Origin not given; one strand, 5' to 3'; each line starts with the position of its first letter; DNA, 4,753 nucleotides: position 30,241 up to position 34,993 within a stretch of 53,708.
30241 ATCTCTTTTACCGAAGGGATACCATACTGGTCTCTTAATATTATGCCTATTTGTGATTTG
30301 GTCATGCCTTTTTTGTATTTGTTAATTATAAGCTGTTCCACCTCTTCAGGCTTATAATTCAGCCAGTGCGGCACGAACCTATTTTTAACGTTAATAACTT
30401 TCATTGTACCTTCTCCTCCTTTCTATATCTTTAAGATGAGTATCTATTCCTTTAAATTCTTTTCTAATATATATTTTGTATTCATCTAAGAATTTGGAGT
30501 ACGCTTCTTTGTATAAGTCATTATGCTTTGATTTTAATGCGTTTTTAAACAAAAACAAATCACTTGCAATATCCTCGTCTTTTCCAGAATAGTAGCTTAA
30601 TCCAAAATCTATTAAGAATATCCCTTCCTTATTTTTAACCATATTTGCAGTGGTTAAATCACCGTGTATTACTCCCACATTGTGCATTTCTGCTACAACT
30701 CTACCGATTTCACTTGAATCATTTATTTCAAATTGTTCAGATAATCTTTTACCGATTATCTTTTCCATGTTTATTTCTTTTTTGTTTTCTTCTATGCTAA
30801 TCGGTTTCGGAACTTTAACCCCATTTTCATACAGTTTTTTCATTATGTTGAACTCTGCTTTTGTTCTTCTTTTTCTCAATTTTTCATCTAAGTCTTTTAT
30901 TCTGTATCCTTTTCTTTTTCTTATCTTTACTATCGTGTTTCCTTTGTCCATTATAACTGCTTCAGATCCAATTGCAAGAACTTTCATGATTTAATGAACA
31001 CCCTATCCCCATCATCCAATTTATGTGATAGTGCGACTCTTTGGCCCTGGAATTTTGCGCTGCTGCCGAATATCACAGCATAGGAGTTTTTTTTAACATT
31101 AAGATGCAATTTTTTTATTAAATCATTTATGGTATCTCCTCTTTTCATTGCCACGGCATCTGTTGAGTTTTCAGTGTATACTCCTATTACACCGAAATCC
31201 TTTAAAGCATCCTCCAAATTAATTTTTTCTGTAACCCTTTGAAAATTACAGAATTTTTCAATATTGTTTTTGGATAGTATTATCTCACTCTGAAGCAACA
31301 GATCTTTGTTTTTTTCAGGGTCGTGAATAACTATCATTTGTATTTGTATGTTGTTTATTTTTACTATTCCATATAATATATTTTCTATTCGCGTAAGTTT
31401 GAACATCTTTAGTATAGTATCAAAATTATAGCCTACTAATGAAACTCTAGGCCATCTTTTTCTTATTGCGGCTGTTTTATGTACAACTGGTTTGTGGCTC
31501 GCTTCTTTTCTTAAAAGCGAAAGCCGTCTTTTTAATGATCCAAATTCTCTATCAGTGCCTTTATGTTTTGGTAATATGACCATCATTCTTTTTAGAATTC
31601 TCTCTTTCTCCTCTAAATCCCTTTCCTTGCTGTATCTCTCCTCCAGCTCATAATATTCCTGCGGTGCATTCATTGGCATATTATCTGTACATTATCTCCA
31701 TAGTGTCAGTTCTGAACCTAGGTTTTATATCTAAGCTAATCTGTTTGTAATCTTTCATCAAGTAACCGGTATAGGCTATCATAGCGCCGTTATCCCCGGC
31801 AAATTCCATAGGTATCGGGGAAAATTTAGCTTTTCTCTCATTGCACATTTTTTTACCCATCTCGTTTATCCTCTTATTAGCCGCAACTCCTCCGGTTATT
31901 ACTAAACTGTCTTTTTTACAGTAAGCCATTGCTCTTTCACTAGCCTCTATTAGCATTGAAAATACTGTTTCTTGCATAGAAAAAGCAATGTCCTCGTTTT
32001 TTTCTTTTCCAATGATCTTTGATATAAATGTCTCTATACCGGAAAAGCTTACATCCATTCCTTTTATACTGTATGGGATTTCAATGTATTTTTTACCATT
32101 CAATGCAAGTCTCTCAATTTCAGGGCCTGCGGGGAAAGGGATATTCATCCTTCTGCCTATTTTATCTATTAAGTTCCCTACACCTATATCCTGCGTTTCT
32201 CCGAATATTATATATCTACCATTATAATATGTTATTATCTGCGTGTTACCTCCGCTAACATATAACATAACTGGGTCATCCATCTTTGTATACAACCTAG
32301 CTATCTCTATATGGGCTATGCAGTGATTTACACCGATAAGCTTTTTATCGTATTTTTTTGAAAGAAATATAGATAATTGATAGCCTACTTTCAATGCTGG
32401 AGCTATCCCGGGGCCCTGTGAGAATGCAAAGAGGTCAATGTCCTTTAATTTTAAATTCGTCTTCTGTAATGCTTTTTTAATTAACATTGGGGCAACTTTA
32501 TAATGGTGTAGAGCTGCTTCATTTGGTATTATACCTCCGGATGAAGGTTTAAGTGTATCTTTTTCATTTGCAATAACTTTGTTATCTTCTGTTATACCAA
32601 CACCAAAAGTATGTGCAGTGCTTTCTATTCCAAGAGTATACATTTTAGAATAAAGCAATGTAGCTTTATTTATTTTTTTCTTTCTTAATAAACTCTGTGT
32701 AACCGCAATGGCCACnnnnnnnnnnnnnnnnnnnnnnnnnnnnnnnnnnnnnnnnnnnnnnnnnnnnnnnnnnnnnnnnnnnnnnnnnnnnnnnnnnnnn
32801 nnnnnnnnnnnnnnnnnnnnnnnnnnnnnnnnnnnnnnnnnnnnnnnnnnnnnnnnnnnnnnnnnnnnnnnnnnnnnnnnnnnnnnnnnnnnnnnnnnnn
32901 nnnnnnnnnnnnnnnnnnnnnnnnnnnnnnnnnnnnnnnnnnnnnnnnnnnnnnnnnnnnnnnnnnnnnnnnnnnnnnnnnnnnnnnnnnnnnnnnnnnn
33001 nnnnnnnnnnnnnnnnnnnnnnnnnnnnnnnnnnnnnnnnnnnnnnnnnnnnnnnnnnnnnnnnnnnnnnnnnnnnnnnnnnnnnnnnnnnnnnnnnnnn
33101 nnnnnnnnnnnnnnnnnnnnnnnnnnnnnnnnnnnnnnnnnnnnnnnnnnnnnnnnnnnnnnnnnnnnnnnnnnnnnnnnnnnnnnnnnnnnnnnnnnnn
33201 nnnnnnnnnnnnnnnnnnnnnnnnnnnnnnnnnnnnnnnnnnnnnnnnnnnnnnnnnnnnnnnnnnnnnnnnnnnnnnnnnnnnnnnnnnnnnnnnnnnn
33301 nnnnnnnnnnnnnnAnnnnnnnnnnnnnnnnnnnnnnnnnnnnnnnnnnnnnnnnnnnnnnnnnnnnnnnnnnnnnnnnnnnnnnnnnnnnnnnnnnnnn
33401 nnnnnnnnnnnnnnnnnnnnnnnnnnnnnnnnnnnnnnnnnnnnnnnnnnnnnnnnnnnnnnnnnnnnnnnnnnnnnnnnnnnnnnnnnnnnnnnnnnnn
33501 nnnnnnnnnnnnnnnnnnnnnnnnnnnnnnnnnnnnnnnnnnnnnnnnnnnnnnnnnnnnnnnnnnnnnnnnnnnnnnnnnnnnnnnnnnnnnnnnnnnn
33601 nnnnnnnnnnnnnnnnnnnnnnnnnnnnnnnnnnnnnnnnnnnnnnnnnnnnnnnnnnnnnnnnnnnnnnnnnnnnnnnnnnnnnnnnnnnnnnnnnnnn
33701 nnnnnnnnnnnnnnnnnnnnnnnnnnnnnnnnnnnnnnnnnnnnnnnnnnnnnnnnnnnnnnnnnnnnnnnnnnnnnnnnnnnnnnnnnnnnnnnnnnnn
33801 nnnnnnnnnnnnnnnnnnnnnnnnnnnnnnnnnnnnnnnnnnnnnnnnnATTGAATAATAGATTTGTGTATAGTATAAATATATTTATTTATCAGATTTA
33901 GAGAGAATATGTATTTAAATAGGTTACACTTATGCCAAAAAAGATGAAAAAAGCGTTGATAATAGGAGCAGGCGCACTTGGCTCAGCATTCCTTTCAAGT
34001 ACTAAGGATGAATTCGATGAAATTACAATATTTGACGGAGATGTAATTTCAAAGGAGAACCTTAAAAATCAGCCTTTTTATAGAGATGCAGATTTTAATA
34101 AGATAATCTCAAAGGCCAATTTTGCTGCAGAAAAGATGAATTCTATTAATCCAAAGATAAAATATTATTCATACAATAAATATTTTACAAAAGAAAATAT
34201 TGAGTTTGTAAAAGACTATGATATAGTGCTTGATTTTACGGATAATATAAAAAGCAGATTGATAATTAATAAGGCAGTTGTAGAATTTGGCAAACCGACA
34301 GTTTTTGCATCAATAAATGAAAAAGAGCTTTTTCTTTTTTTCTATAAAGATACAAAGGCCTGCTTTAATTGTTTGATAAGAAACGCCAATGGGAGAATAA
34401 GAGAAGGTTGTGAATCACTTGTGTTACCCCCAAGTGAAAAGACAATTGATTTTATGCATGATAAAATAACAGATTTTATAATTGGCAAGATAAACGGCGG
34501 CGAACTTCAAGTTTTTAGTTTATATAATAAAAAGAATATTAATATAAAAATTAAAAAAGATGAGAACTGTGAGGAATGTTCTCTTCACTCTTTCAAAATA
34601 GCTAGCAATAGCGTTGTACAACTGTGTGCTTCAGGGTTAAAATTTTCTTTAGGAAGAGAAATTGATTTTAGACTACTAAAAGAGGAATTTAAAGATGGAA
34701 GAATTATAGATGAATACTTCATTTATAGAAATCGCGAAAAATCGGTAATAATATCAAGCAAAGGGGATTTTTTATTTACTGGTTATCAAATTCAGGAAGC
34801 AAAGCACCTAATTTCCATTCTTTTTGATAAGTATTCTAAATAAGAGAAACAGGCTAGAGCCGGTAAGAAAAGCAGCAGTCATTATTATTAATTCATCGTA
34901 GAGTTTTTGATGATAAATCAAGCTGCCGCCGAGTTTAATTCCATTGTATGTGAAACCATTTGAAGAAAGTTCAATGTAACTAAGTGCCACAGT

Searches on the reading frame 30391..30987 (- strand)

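Call 84: search_protein_families(library=pfam, proteins=[window:30391-30987:-], max_evalue=0.001)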
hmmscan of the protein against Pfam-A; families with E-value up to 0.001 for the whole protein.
window:30391-30987:- (198 aa): 6 families
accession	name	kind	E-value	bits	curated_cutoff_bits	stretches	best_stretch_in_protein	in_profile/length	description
PF01163.29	RIO1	-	1.1e-11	45.2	22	1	33-129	46-149/187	RIO domain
PF06293.20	Kdo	-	4.5e-11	43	21.3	1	30-73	45-89/207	Lipopolysaccharide kinase (Kdo/WaaP) family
PF01636.29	APH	-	1.6e-06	28.5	23.2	0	103-142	167-208/239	Phosphotransferase enzyme family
PF00069.31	Pkinase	-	0.00018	21.4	31.7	1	82-137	95-151/263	Protein kinase domain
PF03109.22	ABC1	-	0.00044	19.9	22.9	1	56-134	129-217/244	ABC1 atypical kinase-like domain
PF22303.2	OspG_kinase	-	0.00045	20.7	27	0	96-131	93-130/152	Protein kinase OspG, kinase domain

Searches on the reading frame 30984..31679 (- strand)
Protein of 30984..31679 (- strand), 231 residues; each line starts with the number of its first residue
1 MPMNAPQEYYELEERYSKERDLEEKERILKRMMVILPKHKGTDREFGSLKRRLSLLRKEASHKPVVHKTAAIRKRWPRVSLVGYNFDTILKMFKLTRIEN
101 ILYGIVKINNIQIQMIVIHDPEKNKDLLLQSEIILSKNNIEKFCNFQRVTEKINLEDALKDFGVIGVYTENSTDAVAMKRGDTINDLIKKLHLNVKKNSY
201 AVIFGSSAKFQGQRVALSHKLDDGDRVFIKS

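Call 84: search_protein_families(library=pfam, proteins=[window:30984-31679:-], max_evalue=0.001)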
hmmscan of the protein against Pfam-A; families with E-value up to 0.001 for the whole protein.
window:30984-31679:- (231 aa): 1 family
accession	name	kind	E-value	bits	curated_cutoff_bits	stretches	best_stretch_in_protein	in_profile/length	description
PF02824.27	TGS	-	8.6e-06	26.1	22.2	1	165-229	1-58/60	TGS domain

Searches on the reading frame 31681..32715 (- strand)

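Call 20: search_protein_families(library=pfam, proteins=[window:31681-32715:-], max_evalue=0.01)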
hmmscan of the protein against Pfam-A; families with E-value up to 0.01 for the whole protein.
window:31681-32715:- (344 aa): 4 families
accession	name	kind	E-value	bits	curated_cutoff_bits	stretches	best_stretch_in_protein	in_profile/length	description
PF00814.31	TsaD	-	4.2e-75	253.3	24.8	1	50-315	8-264/264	tRNA N6-adenosine threonylcarbamoyltransferase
PF22521.2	HypF_C_2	-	8.9e-07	29.3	27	1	197-297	120-223/241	Carbamoyltransferase, Kae1-like Domain, second subdomain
PF02543.21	Carbam_trans_N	-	0.00027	20.9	24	1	237-286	270-319/346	Carbamoyltransferase N-terminus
PF13041.12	PPR_2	-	0.0097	16.4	30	0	8-39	12-43/50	PPR repeat family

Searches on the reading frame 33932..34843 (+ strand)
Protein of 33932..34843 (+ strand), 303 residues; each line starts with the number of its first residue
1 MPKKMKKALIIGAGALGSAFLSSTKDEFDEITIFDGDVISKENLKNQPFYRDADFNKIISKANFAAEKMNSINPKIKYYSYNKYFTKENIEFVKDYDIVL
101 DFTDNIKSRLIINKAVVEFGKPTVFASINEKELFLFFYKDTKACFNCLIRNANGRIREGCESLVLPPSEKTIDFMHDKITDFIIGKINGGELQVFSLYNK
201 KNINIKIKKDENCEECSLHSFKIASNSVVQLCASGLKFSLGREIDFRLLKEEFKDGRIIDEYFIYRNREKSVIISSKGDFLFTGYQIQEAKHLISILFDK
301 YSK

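Call 20: search_protein_families(library=pfam, proteins=[window:33932-34843:+], max_evalue=0.01)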
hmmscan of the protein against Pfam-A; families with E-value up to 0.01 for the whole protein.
window:33932-34843:+ (303 aa): 1 family
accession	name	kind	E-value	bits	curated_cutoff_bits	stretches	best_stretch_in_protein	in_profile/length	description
PF00899.27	ThiF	-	1.4e-30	106.7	28.1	1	7-160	22-177/238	ThiF family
